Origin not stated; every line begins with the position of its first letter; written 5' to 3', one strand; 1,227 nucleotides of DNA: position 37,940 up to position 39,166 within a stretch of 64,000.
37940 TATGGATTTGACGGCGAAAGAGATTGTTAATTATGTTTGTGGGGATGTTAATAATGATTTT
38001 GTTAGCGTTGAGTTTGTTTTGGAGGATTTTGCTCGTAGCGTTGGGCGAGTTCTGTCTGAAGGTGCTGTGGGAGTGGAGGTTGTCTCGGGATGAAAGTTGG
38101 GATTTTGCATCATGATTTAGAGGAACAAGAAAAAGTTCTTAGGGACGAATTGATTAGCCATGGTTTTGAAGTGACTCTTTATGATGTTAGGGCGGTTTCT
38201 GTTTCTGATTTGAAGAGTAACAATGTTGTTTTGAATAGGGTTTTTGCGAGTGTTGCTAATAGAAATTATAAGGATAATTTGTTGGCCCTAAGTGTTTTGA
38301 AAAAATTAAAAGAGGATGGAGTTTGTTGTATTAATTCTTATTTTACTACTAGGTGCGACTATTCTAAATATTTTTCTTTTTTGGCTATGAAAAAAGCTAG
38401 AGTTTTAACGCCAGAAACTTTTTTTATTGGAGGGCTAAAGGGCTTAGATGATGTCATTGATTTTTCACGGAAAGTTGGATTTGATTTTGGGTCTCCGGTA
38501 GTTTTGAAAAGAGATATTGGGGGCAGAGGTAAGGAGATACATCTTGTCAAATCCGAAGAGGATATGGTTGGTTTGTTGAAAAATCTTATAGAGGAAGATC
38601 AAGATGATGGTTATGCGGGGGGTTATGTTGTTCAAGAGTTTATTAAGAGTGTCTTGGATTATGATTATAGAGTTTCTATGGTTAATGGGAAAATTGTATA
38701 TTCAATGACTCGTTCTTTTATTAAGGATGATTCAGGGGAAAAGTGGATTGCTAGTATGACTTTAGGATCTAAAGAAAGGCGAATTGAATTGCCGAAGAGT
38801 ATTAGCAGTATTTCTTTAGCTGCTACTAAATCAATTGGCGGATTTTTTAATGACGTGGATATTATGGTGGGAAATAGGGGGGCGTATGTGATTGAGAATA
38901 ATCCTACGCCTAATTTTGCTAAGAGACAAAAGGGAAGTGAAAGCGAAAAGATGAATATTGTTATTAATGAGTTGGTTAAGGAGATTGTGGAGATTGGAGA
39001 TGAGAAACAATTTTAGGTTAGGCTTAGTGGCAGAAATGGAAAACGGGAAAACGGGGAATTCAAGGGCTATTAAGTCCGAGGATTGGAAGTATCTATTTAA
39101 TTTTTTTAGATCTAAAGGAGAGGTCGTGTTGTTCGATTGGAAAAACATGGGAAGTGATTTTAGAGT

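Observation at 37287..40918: Operon of an Asp/Glu racemase and three different ATP-grasp ligases next to tRNA-Asn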

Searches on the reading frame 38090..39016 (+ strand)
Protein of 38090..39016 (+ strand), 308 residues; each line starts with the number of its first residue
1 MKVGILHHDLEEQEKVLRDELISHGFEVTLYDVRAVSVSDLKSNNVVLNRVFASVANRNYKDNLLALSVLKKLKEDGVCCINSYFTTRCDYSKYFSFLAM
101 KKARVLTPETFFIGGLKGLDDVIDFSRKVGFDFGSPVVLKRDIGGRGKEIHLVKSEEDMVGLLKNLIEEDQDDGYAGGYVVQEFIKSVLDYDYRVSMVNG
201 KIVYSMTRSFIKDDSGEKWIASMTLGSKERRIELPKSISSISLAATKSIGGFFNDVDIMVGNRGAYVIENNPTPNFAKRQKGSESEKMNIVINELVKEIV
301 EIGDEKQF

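Call 3: search_protein_families(library=pfam, proteins=[window:38090-39016:+], max_evalue=0.1)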
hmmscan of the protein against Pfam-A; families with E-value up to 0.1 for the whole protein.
window:38090-39016:+ (308 aa): 3 families
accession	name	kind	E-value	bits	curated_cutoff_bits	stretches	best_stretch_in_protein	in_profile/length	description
PF08443.16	RimK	-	2.7e-14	53.7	21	1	96-283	7-176/188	RimK-like ATP-grasp domain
PF02955.21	GSH-S_ATP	-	0.00014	21.8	23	1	137-258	34-151/175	Prokaryotic glutathione synthetase, ATP-grasp domain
PF02655.19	ATP-grasp_3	-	0.0046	17.5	23.2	1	134-272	31-155/160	ATP-grasp domain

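Call 4: search_protein_families(library=ncbifam, proteins=[window:38090-39016:+], max_evalue=0.1)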
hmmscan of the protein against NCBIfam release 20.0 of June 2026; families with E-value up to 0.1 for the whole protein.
window:38090-39016:+ (308 aa): 14 families
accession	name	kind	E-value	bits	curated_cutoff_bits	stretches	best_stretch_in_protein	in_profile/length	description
TIGR00768.1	rimK_fam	subfamily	4.3e-29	101.7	143.4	1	2-283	1-264/276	RimK family alpha-L-glutamate ligase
NF040720.1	MptN_Meth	equivalog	3.7e-23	82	350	1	53-293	62-288/291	tetrahydromethanopterin:alpha-L-glutamate ligase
TIGR02144.1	LysX_arch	equivalog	1.5e-21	76.7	275.6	1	4-299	2-275/281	lysine biosynthesis protein LysX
TIGR04443.1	F420_CofF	equivalog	9.5e-12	44.5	300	1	59-275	57-259/283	coenzyme gamma-F420-2:alpha-L-glutamate ligase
NF007764.0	PRK10446.1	equivalog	3.5e-05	23.2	331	1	120-282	124-273/300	30S ribosomal protein S6--L-glutamate ligase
NF003573.0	PRK05246.1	equivalog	7.8e-05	21.6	272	1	122-241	147-254/316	glutathione synthase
NF009402.0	PRK12767.1-1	equivalog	0.00018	20.5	218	1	134-207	148-217/329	carbamoyl phosphate synthase-like protein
NF009110.0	PRK12458.1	subfamily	0.00056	19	408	1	136-205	170-235/349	glutathione synthetase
TIGR00514.1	accC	equivalog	0.00058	18.8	626.5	1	99-171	122-189/449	acetyl-CoA carboxylase biotin carboxylase subunit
NF004085.0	PRK05586.1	equivalog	0.0025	16.8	723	1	126-191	144-209/448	acetyl-CoA carboxylase biotin carboxylase subunit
TIGR01877.1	cas_cas6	equivalog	0.0081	16.6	58.65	1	98-168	54-122/200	CRISPR-associated endoribonuclease Cas6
TIGR01380.1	glut_syn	equivalog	0.014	14.4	299.05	1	137-208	156-223/312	glutathione synthase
NF006367.0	PRK08591.1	subfamily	0.033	12.9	597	1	115-169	133-187/451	acetyl-CoA carboxylase biotin carboxylase subunit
TIGR04185.1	ATPgraspMvdC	equivalog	0.044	12.9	425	1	180-275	202-296/318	MvdC family ATP-grasp ribosomal peptide maturase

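Call 8: search_solved_structures(query=window:38090-39016:+, max_evalue=0.01)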
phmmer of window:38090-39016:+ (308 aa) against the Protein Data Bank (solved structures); distinct sequences matched with E-value up to 0.01: 12.
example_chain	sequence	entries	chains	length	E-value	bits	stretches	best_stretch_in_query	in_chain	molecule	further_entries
3vpd_A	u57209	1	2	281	6.7e-05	25.3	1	130-277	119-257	Ribosomal protein S6 modification protein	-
7qyr_A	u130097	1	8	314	7.3e-05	25.2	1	67-293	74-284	Probable alpha-L-glutamate ligase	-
7qys_A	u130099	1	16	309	0.00041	22.7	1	68-291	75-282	Probable alpha-L-glutamate ligase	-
1ulz_A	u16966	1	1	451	0.0006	22.2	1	95-208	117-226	pyruvate carboxylase n-terminal domain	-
3vpb_A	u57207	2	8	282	0.00069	22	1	105-277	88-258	Putative acetylornithine deacetylase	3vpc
7kct_A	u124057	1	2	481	0.0016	20.8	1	113-196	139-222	2-oxoglutarate carboxylase small subunit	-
7kbl_A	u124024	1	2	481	0.0016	20.8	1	113-196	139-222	2-oxoglutarate carboxylase small subunit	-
2vpq_A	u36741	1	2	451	0.002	20.5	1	101-192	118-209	ACETYL-COA CARBOXYLASE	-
7kc7_A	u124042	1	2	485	0.0023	20.3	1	113-196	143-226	2-oxoglutarate carboxylase small subunit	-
1uc8_A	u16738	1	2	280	0.0029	20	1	131-277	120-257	lysine biosynthesis enzyme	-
1uc9_A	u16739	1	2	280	0.0049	19.2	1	132-277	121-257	lysine biosynthesis enzyme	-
9kkm_A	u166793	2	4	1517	0.0051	19.2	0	125-188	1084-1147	Acetyl-CoA carboxylase multifunctional enzyme AccADCB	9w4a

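Call 46: find_homologous_proteins(query=window:38090-39016:+, max_evalue=1e-10)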
Query window:38090-39016:+ (308 aa): 43 proteins with E <= 1e-10 among 2255 candidates.
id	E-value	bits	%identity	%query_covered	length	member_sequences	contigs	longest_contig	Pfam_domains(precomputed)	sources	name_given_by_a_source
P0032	5.9e-197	670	100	100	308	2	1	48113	PF08443.17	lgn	-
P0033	8.7e-141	486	73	99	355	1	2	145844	PF02955.22,PF08443.17,PF02655.20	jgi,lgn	jgi:RimK family alpha-L-glutamate ligase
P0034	3.9e-134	464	71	98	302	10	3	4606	PF08443.17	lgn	-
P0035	8.2e-117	407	61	99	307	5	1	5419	PF08443.17,PF02655.20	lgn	-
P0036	4.2e-116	405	61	99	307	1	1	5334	PF02955.22,PF08443.17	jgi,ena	-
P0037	6.4e-114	398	60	99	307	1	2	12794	PF08443.17,PF02655.20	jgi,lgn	-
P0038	5.7e-112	392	61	97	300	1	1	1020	PF02955.22,PF08443.17,PF02655.20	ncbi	-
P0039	2.9e-83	297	51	97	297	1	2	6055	PF02955.22,PF08443.17,PF02655.20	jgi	jgi:RimK family alpha-L-glutamate ligase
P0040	5.1e-79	283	47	96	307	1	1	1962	PF02955.22,PF08443.17,PF02655.20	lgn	-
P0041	1.5e-75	272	44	98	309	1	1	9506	PF08443.17,PF02655.20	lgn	-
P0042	2.0e-69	252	44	93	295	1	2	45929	PF02955.22,PF08443.17,PF02655.20,PF07478.19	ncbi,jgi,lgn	ncbi:MAG: RimK family alpha-L-glutamate ligase [Patescibacteria group bacterium]|jgi:RimK family alp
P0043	2.8e-69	251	45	96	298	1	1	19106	PF02955.22,PF02786.23,PF08443.17,PF02655.20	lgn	-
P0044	8.6e-69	250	45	93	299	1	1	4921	PF08443.17,PF02655.20,PF07478.19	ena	-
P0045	4.1e-68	248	44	90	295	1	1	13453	PF08443.17,PF02655.20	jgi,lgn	jgi:RimK family alpha-L-glutamate ligase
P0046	4.2e-66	241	44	91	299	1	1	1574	PF08443.17,PF02655.20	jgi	jgi:ribosomal protein S6--L-glutamate ligase/gamma-F420-2:alpha-L-glutamate ligase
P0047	1.1e-65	240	44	90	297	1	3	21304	PF02786.23,PF08443.17,PF02655.20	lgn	-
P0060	2.8e-52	196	38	90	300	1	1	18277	PF08443.17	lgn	-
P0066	5.6e-48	182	35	97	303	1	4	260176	PF08443.17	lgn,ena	-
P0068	8.4e-45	171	40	89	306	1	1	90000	PF08443.17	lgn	-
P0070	2.2e-40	157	36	92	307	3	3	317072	PF08443.17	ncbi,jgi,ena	-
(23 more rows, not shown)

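Call 47: find_encoding_contigs(protein=P0042, flank=7000, max_places=1)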
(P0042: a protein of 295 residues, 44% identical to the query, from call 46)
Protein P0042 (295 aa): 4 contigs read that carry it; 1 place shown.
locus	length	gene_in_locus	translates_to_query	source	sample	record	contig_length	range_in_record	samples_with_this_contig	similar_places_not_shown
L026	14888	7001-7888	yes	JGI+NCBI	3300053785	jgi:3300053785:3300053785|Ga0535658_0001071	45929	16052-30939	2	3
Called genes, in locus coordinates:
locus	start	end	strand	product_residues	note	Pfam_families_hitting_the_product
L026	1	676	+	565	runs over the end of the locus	-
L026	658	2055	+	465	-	-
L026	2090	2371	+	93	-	-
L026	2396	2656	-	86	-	PF00216:Bac_DNA_binding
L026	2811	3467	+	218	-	-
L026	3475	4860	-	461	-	PF27096:UvrC_M, PF02151:UVR, PF22920:UvrC_RNaseH, PF08459:UvrC_RNaseH_dom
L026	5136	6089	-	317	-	PF12802:MarR_2 (faint), PF13412:HTH_24 (weak), PF13545:HTH_Crp_2 (faint), PF01047:MarR (faint), PF01978:TrmB (faint)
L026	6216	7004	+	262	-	PF01177:Asp_Glu_race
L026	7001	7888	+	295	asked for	PF02655:ATP-grasp_3 (weak), PF08443:RimK, PF07478:Dala_Dala_lig_C (weak), PF02955:GSH-S_ATP (weak)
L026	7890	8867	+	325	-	-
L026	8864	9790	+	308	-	-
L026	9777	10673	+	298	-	PF02016:Peptidase_S66, PF17676:Peptidase_S66C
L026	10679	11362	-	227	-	PF01027:Bax1-I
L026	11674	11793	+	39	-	-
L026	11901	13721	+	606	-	PF11999:Ice_binding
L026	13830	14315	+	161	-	-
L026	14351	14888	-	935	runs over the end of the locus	PF00005:ABC_tran (faint), PF02463:SMC_N (faint), PF03193:RsgA_GTPase (faint), PF06745:ATPase (faint), PF13191:AAA_16 (faint), PF13304:AAA_21 (faint), PF17760:UvrA_inter, PF17755:UvrA_DNA-bind, +5 more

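Call 48: find_encoding_contigs(protein=P0070, flank=7000, max_places=1)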
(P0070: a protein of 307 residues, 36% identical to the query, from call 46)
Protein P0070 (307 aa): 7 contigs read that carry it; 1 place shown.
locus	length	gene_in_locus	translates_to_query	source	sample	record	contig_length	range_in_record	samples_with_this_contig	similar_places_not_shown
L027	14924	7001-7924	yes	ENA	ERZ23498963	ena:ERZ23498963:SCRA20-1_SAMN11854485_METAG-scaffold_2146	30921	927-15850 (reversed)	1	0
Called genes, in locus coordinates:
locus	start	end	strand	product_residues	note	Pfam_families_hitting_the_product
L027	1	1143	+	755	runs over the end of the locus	-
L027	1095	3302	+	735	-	-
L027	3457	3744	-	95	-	PF21473:OB_Ssb-like, PF01336:tRNA_anti-codon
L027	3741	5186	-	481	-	PF00587:tRNA-synt_2b, PF03129:HGTP_anticodon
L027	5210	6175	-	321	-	PF01047:MarR (faint), PF13404:HTH_AsnC-type (faint), PF13412:HTH_24 (faint)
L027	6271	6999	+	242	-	PF01177:Asp_Glu_race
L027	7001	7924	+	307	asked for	PF08443:RimK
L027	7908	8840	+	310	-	-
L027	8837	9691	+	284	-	PF02016:Peptidase_S66, PF17676:Peptidase_S66C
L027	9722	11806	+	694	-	PF13522:GATase_6, PF13537:GATase_7, PF00733:Asn_synthase, PF03054:tRNA_Me_trans (faint), PF24167:DUF7411 (weak), PF00733:Asn_synthase, PF01902:Diphthami_syn_2_N, PF28410:Diphthami_syn_2_C, +1 more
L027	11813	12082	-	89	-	-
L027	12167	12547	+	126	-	PF07291:MauE, PF07681:DoxX, PF13564:DoxX_2 (weak)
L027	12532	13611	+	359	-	-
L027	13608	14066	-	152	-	PF04229:GrpB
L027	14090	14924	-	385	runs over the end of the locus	PF00004:AAA, PF07724:AAA_2 (weak), PF13173:AAA_14 (weak), PF13401:AAA_22 (faint), PF22608:DNAX_ATPase_lid (faint), PF25361:AAA_lid_RFC1 (weak), PF21960:RCF1-5-like_lid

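Call 49: find_encoding_contigs(protein=P0066, flank=7000, max_places=1)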
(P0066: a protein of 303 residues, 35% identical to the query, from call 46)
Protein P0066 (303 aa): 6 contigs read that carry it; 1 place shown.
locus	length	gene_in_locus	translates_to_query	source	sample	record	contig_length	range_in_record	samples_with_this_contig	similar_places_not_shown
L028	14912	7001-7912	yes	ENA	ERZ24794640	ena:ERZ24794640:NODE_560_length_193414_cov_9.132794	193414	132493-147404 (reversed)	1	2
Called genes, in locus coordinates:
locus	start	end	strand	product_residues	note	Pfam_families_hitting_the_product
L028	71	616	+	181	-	PF04655:APH_6_hur, PF01636:APH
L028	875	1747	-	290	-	PF00005:ABC_tran, PF04945:YHS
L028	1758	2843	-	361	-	PF12704:MacB_PCD, PF02687:FtsX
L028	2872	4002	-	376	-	PF12704:MacB_PCD, PF02687:FtsX (weak)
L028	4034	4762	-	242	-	PF01728:FtsJ, PF13847:Methyltransf_31 (weak)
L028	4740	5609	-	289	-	PF02541:Ppx-GppA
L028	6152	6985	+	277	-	-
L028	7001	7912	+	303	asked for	PF08443:RimK (weak)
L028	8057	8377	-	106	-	PF00037:Fer4 (faint)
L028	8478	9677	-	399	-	PF00355:Rieske, PF00848:Ring_hydroxyl_A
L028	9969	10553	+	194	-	-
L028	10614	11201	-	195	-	PF01243:PNPOx_N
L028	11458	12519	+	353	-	PF00724:Oxidored_FMN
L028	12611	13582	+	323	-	PF00296:Bac_luciferase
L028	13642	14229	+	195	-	-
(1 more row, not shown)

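Call 81: search_protein_families(library=ncbifam, proteins=[L027:5210-6175:-, L027:9722-11806:+], max_evalue=0.01)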
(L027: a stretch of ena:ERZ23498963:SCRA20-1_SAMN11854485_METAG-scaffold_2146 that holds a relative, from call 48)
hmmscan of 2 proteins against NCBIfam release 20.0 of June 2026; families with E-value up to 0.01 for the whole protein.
L027:5210-6175:- (321 aa): 8 families
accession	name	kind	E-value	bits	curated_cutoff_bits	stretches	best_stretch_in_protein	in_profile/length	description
NF053758.1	ChrTpTrnRegChrS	equivalog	1e-10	41.6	250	1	7-109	17-117/158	chromate efflux transcriptional regulator ChrS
NF041396.1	TranRegLrp_Halo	equivalog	1.3e-10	41.3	190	1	174-303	7-131/149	HTH-type transcriptional regulator Lrp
NF008370.0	PRK11169.1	equivalog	5.9e-08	32.6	233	1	170-264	12-107/164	leucine-responsive transcriptional regulator Lrp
NF040947.1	trans_reg_LysM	equivalog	8.2e-07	28.9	180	1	173-277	4-104/136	HTH-type transcriptional regulator LysM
NF040820.1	trans_reg_LrpA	equivalog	3.2e-05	23.8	250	0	2-67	2-66/141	HTH-type transcriptional regulator LrpA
TIGR01884.1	cas_HTH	subfamily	8.1e-05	22.1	60.2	1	168-219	138-189/202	CRISPR-associated CARF protein Csa3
NF053777.1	Saro0803TransReg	equivalog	0.00017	21.3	200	0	5-50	38-82/140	Saro_0803 family transcriptional regulator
NF053606.1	Sta1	subfamily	0.0039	17.2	80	0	9-51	26-67/100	Sta1 family transcriptional regulator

L027:9722-11806:+ (694 aa): 24 families
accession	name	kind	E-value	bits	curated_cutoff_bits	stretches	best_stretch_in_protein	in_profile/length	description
TIGR03679.1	Dph6_archaeal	equivalog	1.5e-86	289.2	197.3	1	473-689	2-217/218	diphthine--ammonia ligase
TIGR01536.1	asn_synth_AEB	equivalog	2.5e-77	261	267.1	2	2-353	1-380/517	asparagine synthase (glutamine-hydrolyzing)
NF006949.0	PRK09431.1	equivalog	5.1e-58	197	499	1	1-438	1-457/554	asparagine synthase B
TIGR03104.1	trio_amidotrans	equivalog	5.2e-39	133.9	570.1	3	205-365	242-401/589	N-acetylglutaminylglutamine amidotransferase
TIGR03108.1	eps_aminotran_1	hypoth_equivalog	2e-29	102.7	816.9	3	1-164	1-166/628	XrtA/PEP-CTERM system amidotransferase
NF052346.1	PAB0415_fam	hypoth_equivalog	1.6e-18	67.2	250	1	473-676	2-195/205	PAB0415 family putative ATP pyrophosphatase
NF033535.1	lass_lactam_cya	exception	1.8e-17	63.2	525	2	70-164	60-165/668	lasso peptide isopeptide bond-forming cyclase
NF052347.1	TTX_0299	hypoth_equivalog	6e-17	61.9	250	1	473-688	2-198/200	TTX_0299 family putative ATP pyrophosphatase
NF011155.0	PRK14561.1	equivalog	1.5e-12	47.6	207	2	224-300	2-72/195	hypothetical protein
NF033561.1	macrolact_Ik_Al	subfamily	2e-08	33.3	300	1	202-283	190-271/561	albusnodin/ikarugamycin family macrolactam cyclase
NF001138.1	PRK00143.1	equivalog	1.1e-07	31.2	284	1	227-300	4-78/345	tRNA 2-thiouridine(34) synthase MnmA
TIGR00420.1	trmU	equivalog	6.4e-07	28.5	236.95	1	225-300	3-81/351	tRNA 2-thiouridine(34) synthase MnmA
TIGR00364.1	TIGR00364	equivalog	8.6e-07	28.7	150.3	1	227-309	3-78/201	7-cyano-7-deazaguanine synthase QueC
TIGR01134.1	purF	equivalog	2.2e-06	27.3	350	1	2-165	1-200/432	amidophosphoribosyltransferase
NF010587.0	PRK13980.1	equivalog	2.7e-05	23.5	255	1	209-300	19-107/267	NAD+ synthase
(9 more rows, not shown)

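Call 91: find_encoding_contigs(protein=P0068, flank=7000, max_places=1)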
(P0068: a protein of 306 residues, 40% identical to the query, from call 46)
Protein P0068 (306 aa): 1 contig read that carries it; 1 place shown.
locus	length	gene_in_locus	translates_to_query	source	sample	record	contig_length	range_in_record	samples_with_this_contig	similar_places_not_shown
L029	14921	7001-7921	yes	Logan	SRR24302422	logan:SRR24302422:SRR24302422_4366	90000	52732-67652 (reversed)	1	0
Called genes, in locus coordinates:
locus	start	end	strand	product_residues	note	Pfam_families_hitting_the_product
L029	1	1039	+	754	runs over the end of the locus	PF00437:T2SSE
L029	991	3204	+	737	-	-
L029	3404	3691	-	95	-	PF21473:OB_Ssb-like, PF01336:tRNA_anti-codon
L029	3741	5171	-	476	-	PF00587:tRNA-synt_2b, PF03129:HGTP_anticodon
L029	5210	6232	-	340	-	PF01047:MarR (faint), PF13412:HTH_24 (faint), PF13404:HTH_AsnC-type (faint)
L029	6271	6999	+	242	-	PF01177:Asp_Glu_race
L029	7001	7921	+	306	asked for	PF08443:RimK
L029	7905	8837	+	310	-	-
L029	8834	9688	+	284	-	PF02016:Peptidase_S66, PF17676:Peptidase_S66C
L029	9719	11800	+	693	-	PF13522:GATase_6, PF13537:GATase_7, PF00733:Asn_synthase, PF03054:tRNA_Me_trans (faint), PF24167:DUF7411 (weak), PF00733:Asn_synthase, PF01902:Diphthami_syn_2_N, PF28410:Diphthami_syn_2_C, +1 more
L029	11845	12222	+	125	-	PF07291:MauE, PF07681:DoxX, PF04173:DoxD (weak)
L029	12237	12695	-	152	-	PF04229:GrpB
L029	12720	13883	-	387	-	PF13191:AAA_16 (faint), PF00004:AAA, PF07724:AAA_2 (faint), PF13173:AAA_14 (weak), PF13401:AAA_22 (faint), PF21960:RCF1-5-like_lid (weak)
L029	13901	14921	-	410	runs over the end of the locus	-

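Call 92: find_encoding_contigs(protein=P0047, flank=7000, max_places=1)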
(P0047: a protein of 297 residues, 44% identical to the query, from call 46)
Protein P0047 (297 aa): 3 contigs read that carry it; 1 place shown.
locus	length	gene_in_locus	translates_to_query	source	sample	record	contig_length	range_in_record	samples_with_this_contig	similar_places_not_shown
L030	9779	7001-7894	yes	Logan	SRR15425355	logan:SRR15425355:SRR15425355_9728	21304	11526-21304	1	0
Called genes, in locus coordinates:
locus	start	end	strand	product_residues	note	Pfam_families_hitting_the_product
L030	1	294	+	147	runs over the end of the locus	-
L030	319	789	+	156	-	PF03073:TspO_MBR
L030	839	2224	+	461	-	PF04055:Radical_SAM, PF00583:Acetyltransf_1 (faint), PF16199:Radical_SAM_C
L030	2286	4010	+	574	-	PF00488:MutS_V (weak)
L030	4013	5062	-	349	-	PF00793:DAHP_synth_1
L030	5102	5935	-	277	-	PF00350:Dynamin_N (faint), PF03193:RsgA_GTPase (weak), PF16897:MMR_HSR1_Xtn (weak), PF01926:MMR_HSR1, PF02421:FeoB_N (weak)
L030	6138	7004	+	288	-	PF01177:Asp_Glu_race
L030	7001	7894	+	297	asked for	PF02655:ATP-grasp_3 (weak), PF02786:CPSase_L_D2 (weak), PF08443:RimK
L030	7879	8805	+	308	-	-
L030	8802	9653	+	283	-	PF02016:Peptidase_S66, PF17676:Peptidase_S66C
